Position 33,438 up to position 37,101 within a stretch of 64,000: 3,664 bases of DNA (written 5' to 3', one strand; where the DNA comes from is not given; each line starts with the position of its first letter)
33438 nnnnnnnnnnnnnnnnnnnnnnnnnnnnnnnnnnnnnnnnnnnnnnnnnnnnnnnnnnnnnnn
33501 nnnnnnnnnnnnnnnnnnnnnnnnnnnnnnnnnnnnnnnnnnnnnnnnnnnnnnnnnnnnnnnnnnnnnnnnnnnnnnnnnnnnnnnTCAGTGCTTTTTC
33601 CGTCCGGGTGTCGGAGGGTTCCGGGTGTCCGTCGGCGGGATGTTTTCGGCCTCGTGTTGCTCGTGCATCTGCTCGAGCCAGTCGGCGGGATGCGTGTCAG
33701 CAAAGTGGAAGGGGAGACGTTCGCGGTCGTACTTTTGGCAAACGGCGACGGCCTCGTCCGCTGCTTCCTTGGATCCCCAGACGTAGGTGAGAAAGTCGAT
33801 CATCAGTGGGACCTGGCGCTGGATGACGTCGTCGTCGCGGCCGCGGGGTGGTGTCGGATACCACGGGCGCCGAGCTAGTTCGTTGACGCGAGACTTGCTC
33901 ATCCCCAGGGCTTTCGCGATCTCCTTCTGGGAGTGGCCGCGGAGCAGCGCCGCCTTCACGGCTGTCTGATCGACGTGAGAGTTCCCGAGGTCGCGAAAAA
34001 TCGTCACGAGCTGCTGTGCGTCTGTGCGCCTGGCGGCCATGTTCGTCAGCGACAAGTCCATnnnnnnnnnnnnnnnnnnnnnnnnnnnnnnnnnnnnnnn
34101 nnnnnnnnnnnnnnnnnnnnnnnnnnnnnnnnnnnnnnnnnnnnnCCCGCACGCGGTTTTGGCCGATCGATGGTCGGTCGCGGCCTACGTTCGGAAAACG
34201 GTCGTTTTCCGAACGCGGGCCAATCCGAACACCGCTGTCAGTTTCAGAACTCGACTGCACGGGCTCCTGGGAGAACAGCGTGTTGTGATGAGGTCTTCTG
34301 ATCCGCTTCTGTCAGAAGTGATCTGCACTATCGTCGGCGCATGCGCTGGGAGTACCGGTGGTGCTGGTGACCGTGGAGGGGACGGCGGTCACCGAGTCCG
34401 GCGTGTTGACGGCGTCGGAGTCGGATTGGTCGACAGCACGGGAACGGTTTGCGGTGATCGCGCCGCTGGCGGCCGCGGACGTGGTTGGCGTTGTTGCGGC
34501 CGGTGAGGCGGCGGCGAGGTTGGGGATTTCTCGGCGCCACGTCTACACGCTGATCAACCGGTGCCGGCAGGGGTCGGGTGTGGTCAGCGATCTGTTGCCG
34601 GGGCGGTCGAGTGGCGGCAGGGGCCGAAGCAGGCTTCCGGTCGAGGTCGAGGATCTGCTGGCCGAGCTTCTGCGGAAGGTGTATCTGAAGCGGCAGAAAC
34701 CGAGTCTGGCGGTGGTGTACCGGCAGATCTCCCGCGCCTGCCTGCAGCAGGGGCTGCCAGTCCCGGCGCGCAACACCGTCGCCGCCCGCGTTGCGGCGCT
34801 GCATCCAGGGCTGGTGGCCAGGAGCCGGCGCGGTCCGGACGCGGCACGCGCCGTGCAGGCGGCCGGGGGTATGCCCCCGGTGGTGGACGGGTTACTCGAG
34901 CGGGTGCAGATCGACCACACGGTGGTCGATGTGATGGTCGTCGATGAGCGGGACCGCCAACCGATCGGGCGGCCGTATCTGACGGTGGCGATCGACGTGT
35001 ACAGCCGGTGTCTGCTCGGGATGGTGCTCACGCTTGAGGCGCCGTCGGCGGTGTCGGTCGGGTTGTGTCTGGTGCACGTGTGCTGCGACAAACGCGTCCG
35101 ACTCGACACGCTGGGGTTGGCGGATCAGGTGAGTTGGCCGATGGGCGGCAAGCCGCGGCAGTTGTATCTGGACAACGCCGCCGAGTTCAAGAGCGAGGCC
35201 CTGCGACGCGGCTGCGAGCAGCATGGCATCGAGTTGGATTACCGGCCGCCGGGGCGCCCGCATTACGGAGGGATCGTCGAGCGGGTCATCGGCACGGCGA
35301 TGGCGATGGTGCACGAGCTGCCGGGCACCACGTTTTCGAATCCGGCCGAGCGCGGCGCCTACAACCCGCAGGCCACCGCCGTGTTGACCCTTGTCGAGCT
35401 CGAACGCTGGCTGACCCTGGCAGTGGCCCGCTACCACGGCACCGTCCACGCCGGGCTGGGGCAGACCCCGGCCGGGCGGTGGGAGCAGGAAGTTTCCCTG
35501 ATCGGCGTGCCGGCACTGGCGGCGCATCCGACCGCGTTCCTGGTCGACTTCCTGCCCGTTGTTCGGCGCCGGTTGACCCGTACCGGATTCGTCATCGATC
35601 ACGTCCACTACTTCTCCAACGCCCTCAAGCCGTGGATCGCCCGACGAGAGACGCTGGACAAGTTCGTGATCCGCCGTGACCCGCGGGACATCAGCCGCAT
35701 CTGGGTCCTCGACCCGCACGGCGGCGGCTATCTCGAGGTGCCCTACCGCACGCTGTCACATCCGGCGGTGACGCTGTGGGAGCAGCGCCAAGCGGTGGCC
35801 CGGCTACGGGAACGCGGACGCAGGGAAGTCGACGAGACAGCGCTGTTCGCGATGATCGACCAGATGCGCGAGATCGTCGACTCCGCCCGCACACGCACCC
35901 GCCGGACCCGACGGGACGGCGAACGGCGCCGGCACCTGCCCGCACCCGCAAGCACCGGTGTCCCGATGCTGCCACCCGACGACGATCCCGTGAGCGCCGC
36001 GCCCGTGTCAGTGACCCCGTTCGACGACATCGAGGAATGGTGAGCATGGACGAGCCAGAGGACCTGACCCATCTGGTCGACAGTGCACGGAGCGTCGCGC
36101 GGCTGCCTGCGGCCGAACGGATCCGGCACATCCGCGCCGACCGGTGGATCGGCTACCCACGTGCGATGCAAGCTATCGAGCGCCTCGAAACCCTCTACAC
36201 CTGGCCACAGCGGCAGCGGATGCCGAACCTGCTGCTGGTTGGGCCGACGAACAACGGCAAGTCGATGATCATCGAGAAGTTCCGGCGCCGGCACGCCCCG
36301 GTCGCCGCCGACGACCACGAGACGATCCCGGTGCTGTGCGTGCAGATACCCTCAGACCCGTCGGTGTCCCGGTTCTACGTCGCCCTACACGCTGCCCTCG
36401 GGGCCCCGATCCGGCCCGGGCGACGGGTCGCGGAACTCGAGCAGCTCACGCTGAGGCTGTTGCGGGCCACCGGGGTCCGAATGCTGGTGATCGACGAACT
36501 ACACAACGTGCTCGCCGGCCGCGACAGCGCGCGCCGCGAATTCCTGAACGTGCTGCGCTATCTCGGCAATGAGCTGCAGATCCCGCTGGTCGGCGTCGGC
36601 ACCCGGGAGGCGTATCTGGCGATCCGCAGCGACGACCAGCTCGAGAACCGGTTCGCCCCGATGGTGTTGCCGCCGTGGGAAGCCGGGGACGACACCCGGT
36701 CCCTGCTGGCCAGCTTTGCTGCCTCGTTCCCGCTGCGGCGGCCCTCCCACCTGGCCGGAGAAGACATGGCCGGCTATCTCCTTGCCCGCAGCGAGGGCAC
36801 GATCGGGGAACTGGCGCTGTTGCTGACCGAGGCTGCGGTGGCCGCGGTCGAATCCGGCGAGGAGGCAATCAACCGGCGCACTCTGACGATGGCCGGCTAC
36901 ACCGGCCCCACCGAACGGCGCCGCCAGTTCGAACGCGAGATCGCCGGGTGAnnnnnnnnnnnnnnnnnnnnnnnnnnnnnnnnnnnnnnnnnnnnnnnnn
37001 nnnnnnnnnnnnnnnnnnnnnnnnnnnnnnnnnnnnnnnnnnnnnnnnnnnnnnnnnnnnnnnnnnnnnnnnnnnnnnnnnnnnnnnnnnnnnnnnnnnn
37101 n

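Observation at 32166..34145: Low-GC 321-aa gene downstream of two paralogous HTH regulators with palindromic operators: candidate regulated toxin/defence cassette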

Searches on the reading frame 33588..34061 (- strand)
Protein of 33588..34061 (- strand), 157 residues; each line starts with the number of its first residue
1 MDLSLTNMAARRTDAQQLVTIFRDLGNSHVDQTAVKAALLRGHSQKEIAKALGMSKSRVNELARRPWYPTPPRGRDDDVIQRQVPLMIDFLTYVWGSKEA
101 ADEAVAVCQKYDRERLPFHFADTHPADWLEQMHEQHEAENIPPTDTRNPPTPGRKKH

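Call 4: search_protein_families(library=pfam, proteins=[window:33588-34061:-], max_evalue=0.1)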
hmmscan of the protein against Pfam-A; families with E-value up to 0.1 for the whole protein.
window:33588-34061:- (157 aa): 15 families
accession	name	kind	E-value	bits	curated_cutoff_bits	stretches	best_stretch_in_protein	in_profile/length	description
PF04545.22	Sigma70_r4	-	0.00035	20.5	24.1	1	36-65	14-43/50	Sigma-70, region 4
PF01381.28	HTH_3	-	0.00038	20.9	23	1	39-62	6-29/55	Helix-turn-helix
PF13384.12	HTH_23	-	0.00065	19.9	24.6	1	39-62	14-37/50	Homeodomain-like domain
PF16509.11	KORA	-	0.00094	19.8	26.7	1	31-68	19-56/84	TrfB plasmid transcriptional repressor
PF13518.12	HTH_28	-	0.0011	19.4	25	1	34-59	5-29/52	Helix-turn-helix domain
PF08281.18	Sigma70_r4_2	-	0.0028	17.7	25.7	1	33-61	17-45/54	Sigma-70, region 4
PF13412.12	HTH_24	-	0.005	16.8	21.9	1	43-61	18-36/48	Winged helix-turn-helix DNA-binding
PF12802.13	MarR_2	-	0.015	15.9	27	1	43-64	21-42/61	MarR family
PF13744.12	HTH_37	-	0.015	15.5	27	0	22-64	2-53/80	Helix-turn-helix domain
PF13560.12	HTH_31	-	0.024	15.4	27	1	41-63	13-35/64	Helix-turn-helix domain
PF13542.12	HTH_Tnp_ISL3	-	0.034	14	27.4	1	38-62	22-46/51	Helix-turn-helix domain of transposase family ISL3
PF13551.12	HTH_29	-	0.039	14.5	28.1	1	38-62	7-32/64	Winged helix-turn helix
PF18024.7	HTH_50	-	0.054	13.6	27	0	29-59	10-40/50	Helix-turn-helix domain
PF22448.1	RepB_primase_C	-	0.068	13.5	26.1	0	27-53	3-29/54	RepB DNA-primase C-terminal helical domain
PF13936.12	HTH_38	-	0.082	13.1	27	0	37-57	15-35/44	Helix-turn-helix domain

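Call 5: search_protein_families(library=padloc, proteins=[window:33588-34061:-], max_evalue=1)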
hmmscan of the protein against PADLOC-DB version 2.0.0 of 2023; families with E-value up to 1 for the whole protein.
window:33588-34061:- (157 aa): 0 families

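Call 6: search_protein_families(library=ncbifam, proteins=[window:33588-34061:-], max_evalue=1)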
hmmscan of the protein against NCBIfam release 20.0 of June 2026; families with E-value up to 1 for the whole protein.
window:33588-34061:- (157 aa): 10 families
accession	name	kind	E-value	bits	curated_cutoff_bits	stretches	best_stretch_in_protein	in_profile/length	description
TIGR02937.1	sigma70-ECF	superfamily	0.0012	18.5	42.9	1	15-64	108-155/165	sigma-70 family RNA polymerase sigma factor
NF033546.1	transpos_IS21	equivalog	0.016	14.8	160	1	41-79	7-49/294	IS21 family transposase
NF007217.0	PRK09639.1-1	equivalog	0.036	13.8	239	1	17-62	107-153/194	RNA polymerase sigma factor SigX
NF033545.0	transpos_IS630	equivalog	0.041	13.3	100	1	33-65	3-35/299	IS630 family transposase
NF005448.0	PRK07037.1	equivalog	0.052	13.1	190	1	34-64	131-161/186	RNA polymerase factor sigma-70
TIGR02959.1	SigZ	equivalog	0.056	13.3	168.65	1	30-59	104-137/170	RNA polymerase sigma factor SigZ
NF007215.0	PRK09637.1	equivalog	0.11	12.5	212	1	31-59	111-139/181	RNA polymerase sigma factor SigZ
NF005685.0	PRK07483.1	equivalog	0.11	11.2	485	1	15-112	18-114/444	aspartate aminotransferase family protein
TIGR02985.1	Sig70_bacteroi1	subfamily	0.18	12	126.4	1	33-61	121-149/162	RNA polymerase sigma-70 factor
TIGR01128.2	holA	equivalog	0.18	11.1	80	1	33-64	243-274/316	DNA polymerase III subunit delta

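Call 71: search_protein_families(library=phrogs, proteins=[window:33591-34061:-], max_evalue=0.1)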
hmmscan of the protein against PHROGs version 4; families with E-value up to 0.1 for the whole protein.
window:33591-34061:- (157 aa): 12 families
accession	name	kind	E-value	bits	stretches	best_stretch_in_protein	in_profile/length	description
phrog_7061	-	DNA, RNA and nucleotide metabolism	0.00024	22.6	1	16-65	17-67/70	HTH DNA binding protein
phrog_686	-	DNA, RNA and nucleotide metabolism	0.00024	22.3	1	32-62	38-68/76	HTH DNA binding protein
phrog_11138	-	unknown function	0.00025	22.4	1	3-61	70-126/142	-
phrog_2339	-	DNA, RNA and nucleotide metabolism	0.0017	19.3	1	35-65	31-61/98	HTH DNA binding protein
phrog_2159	-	DNA, RNA and nucleotide metabolism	0.011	16.1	1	29-64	166-202/365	ParB-like partition protein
phrog_57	-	head and packaging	0.012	16.5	1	44-78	14-49/199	terminase small subunit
phrog_7241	-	transcription regulation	0.024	15.7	1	40-65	72-97/122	transcriptional regulator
phrog_1033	-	DNA, RNA and nucleotide metabolism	0.049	14.4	1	31-62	140-172/334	ParB-like partition protein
phrog_5536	-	unknown function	0.053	14.3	0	31-65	10-44/172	-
phrog_664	-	DNA, RNA and nucleotide metabolism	0.068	14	1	34-61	44-71/210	DNA binding protein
phrog_1123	-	unknown function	0.078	13.8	0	4-59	8-63/112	-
phrog_769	-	transcription regulation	0.095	13.7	0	30-68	11-50/89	transcriptional repressor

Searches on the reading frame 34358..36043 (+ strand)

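Call 4: search_protein_families(library=pfam, proteins=[window:34358-36043:+], max_evalue=0.1)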
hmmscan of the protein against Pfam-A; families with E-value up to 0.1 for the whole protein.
window:34358-36043:+ (561 aa): 9 families
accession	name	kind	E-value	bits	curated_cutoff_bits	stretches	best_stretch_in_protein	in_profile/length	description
PF09299.17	Mu-transpos_C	-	5.3e-11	42.8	21.7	1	398-459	4-59/61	Mu transposase, C-terminal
PF00665.32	rve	-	1e-07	32.5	32.6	1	189-301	9-102/102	Integrase core domain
PF09039.17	HTH_Tnp_Mu_2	-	3.4e-06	27.5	20.5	1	95-162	30-98/109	Mu DNA binding, I gamma subdomain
PF13551.12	HTH_29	-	6.8e-06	26.5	28.1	1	50-98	17-63/64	Winged helix-turn helix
PF13518.12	HTH_28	-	0.0013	19.2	25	1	49-72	16-39/52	Helix-turn-helix domain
PF12728.13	HTH_17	-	0.0049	17.5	27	1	50-68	6-24/51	Helix-turn-helix domain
PF13683.12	rve_3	-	0.011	15.9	26.5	0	289-319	1-31/67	Integrase core domain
PF13384.12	HTH_23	-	0.02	15.1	24.6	1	50-73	22-44/50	Homeodomain-like domain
PF13358.12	DDE_3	-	0.049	13.9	28.6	0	266-310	80-125/146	DDE superfamily endonuclease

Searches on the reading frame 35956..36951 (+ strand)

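Call 4: search_protein_families(library=pfam, proteins=[window:35956-36951:+], max_evalue=0.1)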
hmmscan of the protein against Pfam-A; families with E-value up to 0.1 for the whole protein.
window:35956-36951:+ (331 aa): 4 families
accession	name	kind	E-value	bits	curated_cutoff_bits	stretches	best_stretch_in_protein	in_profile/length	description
PF05621.17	TniB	-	1.7e-75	253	22.4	1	55-242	1-188/189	Bacterial TniB protein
PF13401.12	AAA_22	-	7.3e-15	55.9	27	1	91-219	7-126/130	AAA domain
PF13191.12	AAA_16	-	2.8e-07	31.6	32.6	1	73-209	8-161/167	AAA ATPase domain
PF25201.1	nSTAND6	-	0.0059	17.1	27.7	1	87-203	16-131/148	Novel STAND NTPase 6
